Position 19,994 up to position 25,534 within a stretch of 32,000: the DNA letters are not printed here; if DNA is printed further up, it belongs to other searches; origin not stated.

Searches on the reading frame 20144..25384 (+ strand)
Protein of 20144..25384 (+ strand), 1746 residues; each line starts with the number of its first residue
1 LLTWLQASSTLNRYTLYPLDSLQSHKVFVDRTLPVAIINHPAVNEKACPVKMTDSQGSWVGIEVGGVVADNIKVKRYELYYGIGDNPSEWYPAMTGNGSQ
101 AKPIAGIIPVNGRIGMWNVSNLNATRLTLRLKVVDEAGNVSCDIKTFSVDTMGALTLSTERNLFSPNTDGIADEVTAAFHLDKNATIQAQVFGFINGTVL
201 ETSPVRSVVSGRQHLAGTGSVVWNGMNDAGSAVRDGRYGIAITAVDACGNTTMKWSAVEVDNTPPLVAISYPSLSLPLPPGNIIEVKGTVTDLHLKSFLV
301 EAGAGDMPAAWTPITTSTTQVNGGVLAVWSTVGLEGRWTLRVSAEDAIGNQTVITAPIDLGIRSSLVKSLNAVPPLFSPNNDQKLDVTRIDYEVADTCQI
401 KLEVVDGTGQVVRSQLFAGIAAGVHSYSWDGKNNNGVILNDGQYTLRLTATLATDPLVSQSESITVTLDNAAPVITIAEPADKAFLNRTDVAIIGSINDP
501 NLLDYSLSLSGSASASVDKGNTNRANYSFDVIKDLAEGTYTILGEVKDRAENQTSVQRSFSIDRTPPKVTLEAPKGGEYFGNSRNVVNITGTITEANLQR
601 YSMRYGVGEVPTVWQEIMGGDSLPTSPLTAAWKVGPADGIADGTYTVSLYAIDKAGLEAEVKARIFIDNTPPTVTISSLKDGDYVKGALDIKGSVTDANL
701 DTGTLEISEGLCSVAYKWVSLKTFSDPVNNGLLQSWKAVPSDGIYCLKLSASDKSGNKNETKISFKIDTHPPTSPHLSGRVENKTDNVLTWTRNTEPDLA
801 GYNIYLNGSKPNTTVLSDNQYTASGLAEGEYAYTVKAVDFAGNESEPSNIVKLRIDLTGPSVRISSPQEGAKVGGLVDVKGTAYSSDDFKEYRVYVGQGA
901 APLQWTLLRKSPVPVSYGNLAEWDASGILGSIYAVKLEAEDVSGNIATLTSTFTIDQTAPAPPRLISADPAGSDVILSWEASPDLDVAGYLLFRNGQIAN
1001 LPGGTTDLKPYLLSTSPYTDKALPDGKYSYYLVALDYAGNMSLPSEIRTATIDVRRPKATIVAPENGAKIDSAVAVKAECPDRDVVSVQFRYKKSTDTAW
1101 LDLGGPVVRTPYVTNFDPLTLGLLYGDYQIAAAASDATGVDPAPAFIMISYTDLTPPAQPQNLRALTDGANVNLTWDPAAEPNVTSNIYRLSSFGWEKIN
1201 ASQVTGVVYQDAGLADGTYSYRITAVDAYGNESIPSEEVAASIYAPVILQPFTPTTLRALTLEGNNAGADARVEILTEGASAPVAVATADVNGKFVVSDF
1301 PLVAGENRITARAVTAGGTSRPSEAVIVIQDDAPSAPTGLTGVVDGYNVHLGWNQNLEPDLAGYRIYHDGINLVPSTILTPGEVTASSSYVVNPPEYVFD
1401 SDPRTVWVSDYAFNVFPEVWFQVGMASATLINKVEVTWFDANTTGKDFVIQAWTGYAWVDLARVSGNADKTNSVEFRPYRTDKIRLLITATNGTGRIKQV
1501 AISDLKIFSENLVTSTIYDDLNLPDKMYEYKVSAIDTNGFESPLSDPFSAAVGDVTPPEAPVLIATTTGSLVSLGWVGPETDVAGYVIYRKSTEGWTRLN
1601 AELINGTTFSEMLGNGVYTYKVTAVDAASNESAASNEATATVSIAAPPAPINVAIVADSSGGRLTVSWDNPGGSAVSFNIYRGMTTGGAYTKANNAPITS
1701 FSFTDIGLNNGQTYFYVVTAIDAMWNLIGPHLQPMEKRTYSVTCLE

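Call 53: search_protein_families(library=pfam, proteins=[window:20144-25384:+], max_evalue=0.001)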
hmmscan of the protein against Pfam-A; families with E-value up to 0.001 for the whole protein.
window:20144-25384:+ (1746 aa): 16 families
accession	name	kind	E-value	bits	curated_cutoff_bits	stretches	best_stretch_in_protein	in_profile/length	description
PF19077.6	Big_13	-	2.5e-36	124.7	27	1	805-856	46-101/102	Bacterial Ig-like domain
PF13750.12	Big_3_3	-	1.8e-27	96.4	27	3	640-766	12-145/157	Bacterial Ig-like domain (group 3)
PF00041.27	fn3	-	4.6e-16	59.2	25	0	771-851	2-81/84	Fibronectin type III domain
PF13860.13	FlgD_ig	-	5.2e-15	55.6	27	2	399-451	24-76/79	FlgD Ig-like domain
PF17957.7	Big_7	-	6.3e-10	40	24.1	0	473-542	1-68/70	Bacterial Ig domain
PF15418.12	DUF4625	-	1e-09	39.2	27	0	742-767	105-130/131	Domain of unknown function (DUF4625)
PF09136.16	Glucodextran_B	-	1.3e-07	31.9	27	0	473-562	1-81/83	Glucodextranase, domain B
PF18370.7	RGI_lyase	-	1.5e-07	32.1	27.8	0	1562-1633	11-79/86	Rhamnogalacturonan I lyases beta-sheet domain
PF24421.1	Ig_J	-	3.5e-07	30.7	29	0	813-850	60-97/104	Tip attachment protein J, Ig-like domain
PF10029.15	DUF2271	-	5.6e-07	29.8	27.3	0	419-452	71-104/136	Predicted periplasmic protein (DUF2271)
PF12245.14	Big_3_2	-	1.7e-06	28.7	23.3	0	739-768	89-121/122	Bacterial Ig-like domain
PF22633.2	F5_F8_type_C_2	-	3.5e-06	28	27.8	1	1398-1486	2-91/91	NedA-like, galactose-binding domain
PF22352.2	K319L-like_PKD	-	7.4e-06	26.3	27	0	817-846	48-77/84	K319L-like, PKD domain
PF13585.12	CHU_C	-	9e-06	26.2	27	0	373-450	3-72/86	CHU_C Type IX secretion signal domain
PF16389.11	DUF4998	-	6.4e-05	23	29.1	0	1214-1244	81-110/199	Domain of unknown function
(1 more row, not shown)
